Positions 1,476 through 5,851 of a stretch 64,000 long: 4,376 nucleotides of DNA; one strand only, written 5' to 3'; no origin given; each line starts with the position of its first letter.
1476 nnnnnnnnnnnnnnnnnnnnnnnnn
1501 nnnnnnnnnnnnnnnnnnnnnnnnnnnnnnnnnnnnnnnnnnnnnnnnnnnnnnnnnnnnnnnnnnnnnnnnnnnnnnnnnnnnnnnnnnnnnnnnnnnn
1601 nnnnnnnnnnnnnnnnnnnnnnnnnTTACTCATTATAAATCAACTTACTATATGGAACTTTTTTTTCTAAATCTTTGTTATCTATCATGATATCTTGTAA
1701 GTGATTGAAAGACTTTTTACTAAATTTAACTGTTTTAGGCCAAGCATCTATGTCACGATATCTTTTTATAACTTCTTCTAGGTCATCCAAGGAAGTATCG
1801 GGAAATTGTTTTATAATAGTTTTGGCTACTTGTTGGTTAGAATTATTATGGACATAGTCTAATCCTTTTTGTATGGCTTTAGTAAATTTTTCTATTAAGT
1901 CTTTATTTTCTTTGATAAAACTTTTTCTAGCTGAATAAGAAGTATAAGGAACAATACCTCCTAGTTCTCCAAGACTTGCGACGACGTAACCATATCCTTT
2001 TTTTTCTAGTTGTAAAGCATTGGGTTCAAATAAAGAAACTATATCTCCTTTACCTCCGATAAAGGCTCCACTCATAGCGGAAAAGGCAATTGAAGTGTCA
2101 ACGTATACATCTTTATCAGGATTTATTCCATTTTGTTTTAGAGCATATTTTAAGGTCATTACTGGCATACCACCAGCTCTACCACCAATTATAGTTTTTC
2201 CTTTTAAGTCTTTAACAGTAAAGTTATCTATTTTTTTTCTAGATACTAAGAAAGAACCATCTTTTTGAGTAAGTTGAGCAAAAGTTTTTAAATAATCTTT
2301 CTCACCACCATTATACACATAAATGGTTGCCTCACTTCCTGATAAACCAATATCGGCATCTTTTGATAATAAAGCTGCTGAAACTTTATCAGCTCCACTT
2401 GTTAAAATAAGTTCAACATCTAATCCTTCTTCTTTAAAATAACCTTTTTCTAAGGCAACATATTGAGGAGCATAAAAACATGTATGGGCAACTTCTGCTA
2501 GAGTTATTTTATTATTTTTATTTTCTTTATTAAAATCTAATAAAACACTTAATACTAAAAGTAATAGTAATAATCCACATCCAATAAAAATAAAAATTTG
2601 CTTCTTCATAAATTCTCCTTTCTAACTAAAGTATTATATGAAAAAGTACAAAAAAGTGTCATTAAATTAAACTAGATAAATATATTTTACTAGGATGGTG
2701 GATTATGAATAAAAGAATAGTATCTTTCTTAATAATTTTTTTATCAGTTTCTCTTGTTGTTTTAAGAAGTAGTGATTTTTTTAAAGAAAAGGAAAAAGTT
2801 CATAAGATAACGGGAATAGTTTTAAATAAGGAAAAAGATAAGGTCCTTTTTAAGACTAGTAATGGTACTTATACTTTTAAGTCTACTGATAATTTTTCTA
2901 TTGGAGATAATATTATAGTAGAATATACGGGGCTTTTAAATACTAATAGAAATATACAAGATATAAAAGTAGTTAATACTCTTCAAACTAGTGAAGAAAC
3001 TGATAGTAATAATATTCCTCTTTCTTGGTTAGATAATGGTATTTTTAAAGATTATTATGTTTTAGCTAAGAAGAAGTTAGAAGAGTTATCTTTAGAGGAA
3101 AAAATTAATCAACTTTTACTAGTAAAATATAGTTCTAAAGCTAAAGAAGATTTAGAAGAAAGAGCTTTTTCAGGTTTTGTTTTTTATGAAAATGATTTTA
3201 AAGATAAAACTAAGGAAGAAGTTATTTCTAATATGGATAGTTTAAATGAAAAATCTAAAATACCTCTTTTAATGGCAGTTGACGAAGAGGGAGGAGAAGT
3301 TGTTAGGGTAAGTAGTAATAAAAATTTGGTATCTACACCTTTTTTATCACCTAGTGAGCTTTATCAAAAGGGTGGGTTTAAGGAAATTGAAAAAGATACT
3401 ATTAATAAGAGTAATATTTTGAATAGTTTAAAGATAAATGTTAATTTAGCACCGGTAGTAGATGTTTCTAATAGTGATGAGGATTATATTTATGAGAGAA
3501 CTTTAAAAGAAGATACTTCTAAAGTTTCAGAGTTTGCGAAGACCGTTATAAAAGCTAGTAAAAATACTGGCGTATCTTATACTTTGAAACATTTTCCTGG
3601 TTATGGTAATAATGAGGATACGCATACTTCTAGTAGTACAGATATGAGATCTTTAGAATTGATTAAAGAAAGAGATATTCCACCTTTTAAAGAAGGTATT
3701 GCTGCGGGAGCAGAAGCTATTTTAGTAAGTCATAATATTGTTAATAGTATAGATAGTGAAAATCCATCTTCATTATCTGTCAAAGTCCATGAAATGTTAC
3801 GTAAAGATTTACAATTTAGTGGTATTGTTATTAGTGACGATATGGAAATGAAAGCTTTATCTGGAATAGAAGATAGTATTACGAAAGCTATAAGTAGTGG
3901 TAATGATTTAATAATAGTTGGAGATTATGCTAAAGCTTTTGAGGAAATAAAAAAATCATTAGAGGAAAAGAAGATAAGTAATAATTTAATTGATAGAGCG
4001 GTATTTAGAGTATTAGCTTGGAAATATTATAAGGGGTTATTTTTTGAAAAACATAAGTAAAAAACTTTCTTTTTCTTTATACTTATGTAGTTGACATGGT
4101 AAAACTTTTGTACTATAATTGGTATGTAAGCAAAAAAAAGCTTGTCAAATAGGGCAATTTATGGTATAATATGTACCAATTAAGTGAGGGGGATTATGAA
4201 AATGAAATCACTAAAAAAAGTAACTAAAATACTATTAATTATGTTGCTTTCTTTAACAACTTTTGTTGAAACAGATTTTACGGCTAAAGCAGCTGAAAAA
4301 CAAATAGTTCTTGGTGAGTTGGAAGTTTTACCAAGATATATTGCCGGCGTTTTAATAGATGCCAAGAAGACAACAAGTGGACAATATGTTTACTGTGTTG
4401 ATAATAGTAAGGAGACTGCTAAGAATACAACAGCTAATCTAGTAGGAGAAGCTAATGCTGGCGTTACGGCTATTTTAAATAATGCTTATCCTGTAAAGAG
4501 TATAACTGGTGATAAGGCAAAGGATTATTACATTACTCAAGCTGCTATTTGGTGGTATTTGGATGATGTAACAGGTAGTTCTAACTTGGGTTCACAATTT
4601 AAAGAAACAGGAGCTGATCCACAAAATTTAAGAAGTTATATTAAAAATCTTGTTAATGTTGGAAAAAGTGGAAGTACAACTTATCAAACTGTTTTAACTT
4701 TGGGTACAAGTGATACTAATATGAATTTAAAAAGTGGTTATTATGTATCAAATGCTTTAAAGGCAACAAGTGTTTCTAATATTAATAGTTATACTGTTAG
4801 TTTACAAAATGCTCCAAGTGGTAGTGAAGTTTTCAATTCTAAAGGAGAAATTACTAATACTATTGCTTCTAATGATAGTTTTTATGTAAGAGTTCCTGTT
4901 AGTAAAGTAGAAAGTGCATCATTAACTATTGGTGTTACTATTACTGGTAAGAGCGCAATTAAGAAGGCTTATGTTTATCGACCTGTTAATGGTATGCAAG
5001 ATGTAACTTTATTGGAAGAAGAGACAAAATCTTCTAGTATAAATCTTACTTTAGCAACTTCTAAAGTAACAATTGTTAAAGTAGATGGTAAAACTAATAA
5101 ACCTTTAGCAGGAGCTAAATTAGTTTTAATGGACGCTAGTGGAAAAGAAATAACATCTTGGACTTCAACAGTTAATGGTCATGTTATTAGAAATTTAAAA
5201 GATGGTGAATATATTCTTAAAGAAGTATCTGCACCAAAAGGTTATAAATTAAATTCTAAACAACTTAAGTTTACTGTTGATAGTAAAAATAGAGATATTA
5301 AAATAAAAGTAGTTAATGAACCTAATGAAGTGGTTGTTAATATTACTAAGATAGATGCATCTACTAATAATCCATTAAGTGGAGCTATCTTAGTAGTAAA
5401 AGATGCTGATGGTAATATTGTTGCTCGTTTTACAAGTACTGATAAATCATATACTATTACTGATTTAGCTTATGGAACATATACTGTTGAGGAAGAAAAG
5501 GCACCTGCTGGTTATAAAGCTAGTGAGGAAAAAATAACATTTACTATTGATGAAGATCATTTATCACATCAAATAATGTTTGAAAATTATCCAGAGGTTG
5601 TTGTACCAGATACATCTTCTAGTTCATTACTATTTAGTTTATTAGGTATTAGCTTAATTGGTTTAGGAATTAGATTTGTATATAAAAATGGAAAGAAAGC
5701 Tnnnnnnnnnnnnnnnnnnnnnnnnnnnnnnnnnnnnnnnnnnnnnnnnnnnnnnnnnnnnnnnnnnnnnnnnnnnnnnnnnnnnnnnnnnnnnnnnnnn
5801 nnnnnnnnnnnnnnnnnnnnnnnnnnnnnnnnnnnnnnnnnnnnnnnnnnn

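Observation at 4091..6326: Thioester-domain adhesin with non-canonical VPDTS sorting motif, twin consensus promoters and a sortase lacking the conserved Arg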

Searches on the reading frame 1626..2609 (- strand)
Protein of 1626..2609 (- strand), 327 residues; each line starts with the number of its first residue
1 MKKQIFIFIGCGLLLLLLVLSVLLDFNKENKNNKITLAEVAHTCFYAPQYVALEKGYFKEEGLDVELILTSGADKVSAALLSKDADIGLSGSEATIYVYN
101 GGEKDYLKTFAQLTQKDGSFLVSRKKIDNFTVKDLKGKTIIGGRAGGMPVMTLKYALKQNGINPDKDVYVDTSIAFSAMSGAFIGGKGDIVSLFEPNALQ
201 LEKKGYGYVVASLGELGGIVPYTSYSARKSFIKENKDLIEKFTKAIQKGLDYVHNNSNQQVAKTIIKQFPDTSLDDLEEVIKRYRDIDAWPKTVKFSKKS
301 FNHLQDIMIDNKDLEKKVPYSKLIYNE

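Call 78: search_protein_families(library=pfam, proteins=[window:1626-2609:-], max_evalue=0.001)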
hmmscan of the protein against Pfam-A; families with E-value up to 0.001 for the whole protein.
window:1626-2609:- (327 aa): 3 families
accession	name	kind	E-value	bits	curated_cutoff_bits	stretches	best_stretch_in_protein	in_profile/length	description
PF09084.16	NMT1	-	8.9e-31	107.9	20.5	1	47-256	5-212/216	NMT1/THI5 like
PF13379.11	NMT1_2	-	1e-20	75.1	24.7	1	32-266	5-251/252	NMT1-like family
PF12974.12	Phosphonate-bd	-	2.7e-05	24.1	27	1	60-168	26-137/242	ABC transporter, phosphonate, periplasmic substrate-binding protein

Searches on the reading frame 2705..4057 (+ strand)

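Call 5: search_protein_families(library=pfam, proteins=[window:2705-4057:+], max_evalue=0.1)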
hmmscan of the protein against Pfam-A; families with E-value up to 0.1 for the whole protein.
window:2705-4057:+ (451 aa): 1 family
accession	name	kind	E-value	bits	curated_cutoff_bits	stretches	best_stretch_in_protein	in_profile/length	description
PF00933.27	Glyco_hydro_3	-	3.9e-53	181.4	27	1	130-437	2-314/316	Glycosyl hydrolase family 3 N terminal domain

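Call 6: search_protein_families(library=ncbifam, proteins=[window:2705-4057:+], max_evalue=0.1)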
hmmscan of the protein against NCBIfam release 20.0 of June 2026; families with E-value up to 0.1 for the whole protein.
window:2705-4057:+ (451 aa): 8 families
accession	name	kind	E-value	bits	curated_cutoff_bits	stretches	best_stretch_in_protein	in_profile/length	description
NF003740.0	PRK05337.1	equivalog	1.2e-44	152.8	207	1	143-433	15-308/340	beta-N-acetylhexosaminidase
NF011678.0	PRK15098.1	equivalog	1e-23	83.7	666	1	121-448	38-361/765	beta-glucosidase BglX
NF052329.1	XyloArabinsidase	equivalog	7.8e-15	54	1050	1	239-447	137-348/750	beta-xylosidase/alpha-l-arabinosidase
NF052331.1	Bet13-16Glucosase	equivalog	2.6e-13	49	1330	1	125-448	20-338/750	exo-beta-d-1,3/1,6-glucosidase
NF052330.1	BetGlucosiCelf0468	equivalog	1.1e-06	27.2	1300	1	244-438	88-275/817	beta-d-glucosidase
NF041776.1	xylosidase_Xyl3A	equivalog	0.00015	19.9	1250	1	303-448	178-326/846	xylan 1,4-beta-xylosidase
NF041610.1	alph_arabinopyran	equivalog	0.00039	18.8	1300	1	268-378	116-222/738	exo-alpha-(1->6)-L-arabinopyranosidase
NF040559.1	CAS_Csx20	equivalog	0.014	15.7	70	1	339-420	3-86/124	CRISPR-associated protein Csx20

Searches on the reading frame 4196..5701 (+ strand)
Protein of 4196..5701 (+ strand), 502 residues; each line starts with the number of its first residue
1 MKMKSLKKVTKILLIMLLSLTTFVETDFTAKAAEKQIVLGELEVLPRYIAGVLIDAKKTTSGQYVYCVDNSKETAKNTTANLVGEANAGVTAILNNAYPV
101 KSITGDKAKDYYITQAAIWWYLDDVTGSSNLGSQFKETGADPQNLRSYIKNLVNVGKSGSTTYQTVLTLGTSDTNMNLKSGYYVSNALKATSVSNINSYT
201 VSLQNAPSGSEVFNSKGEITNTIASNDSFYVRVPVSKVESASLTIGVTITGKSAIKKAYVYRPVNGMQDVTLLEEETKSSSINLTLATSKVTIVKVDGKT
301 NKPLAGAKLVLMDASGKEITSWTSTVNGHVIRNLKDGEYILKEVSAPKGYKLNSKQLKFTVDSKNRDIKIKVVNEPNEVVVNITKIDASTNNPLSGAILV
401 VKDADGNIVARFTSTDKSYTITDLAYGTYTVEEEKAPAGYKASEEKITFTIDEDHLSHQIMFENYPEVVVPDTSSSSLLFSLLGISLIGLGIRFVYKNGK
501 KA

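Call 5: search_protein_families(library=pfam, proteins=[window:4196-5701:+], max_evalue=0.1)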
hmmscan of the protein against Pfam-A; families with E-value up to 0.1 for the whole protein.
window:4196-5701:+ (502 aa): 11 families
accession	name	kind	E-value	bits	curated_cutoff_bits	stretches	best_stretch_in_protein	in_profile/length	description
PF17802.7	SpaA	-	6.2e-40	135.7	23.1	2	290-375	2-90/91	Prealbumin-like fold domain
PF08341.16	TED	-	7.9e-11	42.7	22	1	65-154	2-98/102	Thioester domain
PF13620.12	CarboxypepD_reg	-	3e-07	31.1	32.3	2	387-450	8-70/82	Carboxypeptidase regulatory-like domain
PF17210.9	SdrD_B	-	3.5e-07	30.8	29.7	2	389-446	19-76/112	SdrD B-like domain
PF24421.1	Ig_J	-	0.00031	21.2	29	1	402-452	51-102/104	Tip attachment protein J, Ig-like domain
PF22898.2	NOMO1-like_1st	-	0.0017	18.8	27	1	331-365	41-74/85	BOS complex subunit NOMO1-like, first beta sandwich domain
PF11008.14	DUF2846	-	0.0066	16.9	34.3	0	412-452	34-69/92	Protein of unknown function (DUF2846)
PF06589.16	CRA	-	0.012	16.1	26.6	1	323-385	18-84/123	Circumsporozoite-related antigen (CRA)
PF11974.14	bMG3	-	0.022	15.1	34.9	0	291-331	15-55/103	Bacterial alpha-2-macroglobulin MG3 domain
PF09430.16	EMC7_beta-sandw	-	0.046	14.3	26.6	0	393-439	7-51/122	ER membrane protein complex subunit 7, beta-sandwich domain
PF14685.13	PDZ_Tricorn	-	0.062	13.7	25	0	406-437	1-32/88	Tricorn protease PDZ domain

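Call 6: search_protein_families(library=ncbifam, proteins=[window:4196-5701:+], max_evalue=0.1)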
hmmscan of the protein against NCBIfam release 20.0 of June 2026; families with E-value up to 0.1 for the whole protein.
window:4196-5701:+ (502 aa): 3 families
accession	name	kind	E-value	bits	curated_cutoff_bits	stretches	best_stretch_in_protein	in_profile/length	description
NF033902.0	iso_D2_wall_anc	subfamily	1.8e-09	36.9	95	2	274-387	365-504/540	SpaH/EbpB family LPXTG-anchored major pilin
TIGR03934.1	TQXA_dom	domain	8.4e-05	22.5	30.4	1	90-126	2-42/42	TQXA domain-containing protein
NF007806.0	PRK10513.1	equivalog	0.025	14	273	1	269-382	11-124/270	sugar-phosphatase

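Call 47: search_solved_structures(query=window:4202-5701:+, max_evalue=0.001, show_alignments=1)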
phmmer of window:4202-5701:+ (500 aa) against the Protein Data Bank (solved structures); distinct sequences matched with E-value up to 0.001: 27.
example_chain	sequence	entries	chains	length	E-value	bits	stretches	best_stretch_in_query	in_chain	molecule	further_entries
6fwv_A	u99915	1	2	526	5.5e-35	124.3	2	54-452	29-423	Collagen Adhesion protein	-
9vo5_B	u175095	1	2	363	1.4e-12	50.4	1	309-429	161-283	SpaA-like prealbumin fold domain-containing protein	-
9vo4_B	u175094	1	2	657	5.2e-12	48.5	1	308-428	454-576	SpaA-like prealbumin fold domain-containing protein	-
3rkp_A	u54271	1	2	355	7.9e-11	44.6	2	290-361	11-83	Collagen adhesion protein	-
3kpt_A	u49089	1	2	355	8.4e-11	44.6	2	290-362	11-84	Collagen adhesion protein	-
8bdw_A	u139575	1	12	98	4.5e-09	38.8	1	286-363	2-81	Cell surface adherence protein,collagen-binding domain, LPXTG-motif cell wall anchor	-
4oq1_A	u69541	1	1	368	3.2e-08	36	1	321-472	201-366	Cell wall surface anchor family protein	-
9lj6_A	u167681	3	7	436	9.7e-07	31.2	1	282-362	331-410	Endocarditis and biofilm-associated pilus minor subunit EbpB | Endocarditis and biofilm-associated pilus minor subunit EbpB.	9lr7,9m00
9oj3_A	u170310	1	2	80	5.6e-06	28.6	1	298-361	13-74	Fibronectin binding protein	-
4mli_A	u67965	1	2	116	7.5e-06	28.2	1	278-363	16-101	Fibronectin binding protein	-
2x5p_A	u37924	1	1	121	7.6e-06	28.2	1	279-363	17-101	FIBRONECTIN BINDING PROTEIN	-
6m7c_A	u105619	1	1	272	1.7e-05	27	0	378-448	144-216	Pilus assembly protein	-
7bvx_A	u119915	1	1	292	2.2e-05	26.7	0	357-448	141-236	Pilus assembly protein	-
9fgq_D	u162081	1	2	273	2.4e-05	26.6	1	297-362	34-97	Histone H2B type 1-B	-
4mls_A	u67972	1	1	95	3.1e-05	26.2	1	297-363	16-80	Fibronectin binding protein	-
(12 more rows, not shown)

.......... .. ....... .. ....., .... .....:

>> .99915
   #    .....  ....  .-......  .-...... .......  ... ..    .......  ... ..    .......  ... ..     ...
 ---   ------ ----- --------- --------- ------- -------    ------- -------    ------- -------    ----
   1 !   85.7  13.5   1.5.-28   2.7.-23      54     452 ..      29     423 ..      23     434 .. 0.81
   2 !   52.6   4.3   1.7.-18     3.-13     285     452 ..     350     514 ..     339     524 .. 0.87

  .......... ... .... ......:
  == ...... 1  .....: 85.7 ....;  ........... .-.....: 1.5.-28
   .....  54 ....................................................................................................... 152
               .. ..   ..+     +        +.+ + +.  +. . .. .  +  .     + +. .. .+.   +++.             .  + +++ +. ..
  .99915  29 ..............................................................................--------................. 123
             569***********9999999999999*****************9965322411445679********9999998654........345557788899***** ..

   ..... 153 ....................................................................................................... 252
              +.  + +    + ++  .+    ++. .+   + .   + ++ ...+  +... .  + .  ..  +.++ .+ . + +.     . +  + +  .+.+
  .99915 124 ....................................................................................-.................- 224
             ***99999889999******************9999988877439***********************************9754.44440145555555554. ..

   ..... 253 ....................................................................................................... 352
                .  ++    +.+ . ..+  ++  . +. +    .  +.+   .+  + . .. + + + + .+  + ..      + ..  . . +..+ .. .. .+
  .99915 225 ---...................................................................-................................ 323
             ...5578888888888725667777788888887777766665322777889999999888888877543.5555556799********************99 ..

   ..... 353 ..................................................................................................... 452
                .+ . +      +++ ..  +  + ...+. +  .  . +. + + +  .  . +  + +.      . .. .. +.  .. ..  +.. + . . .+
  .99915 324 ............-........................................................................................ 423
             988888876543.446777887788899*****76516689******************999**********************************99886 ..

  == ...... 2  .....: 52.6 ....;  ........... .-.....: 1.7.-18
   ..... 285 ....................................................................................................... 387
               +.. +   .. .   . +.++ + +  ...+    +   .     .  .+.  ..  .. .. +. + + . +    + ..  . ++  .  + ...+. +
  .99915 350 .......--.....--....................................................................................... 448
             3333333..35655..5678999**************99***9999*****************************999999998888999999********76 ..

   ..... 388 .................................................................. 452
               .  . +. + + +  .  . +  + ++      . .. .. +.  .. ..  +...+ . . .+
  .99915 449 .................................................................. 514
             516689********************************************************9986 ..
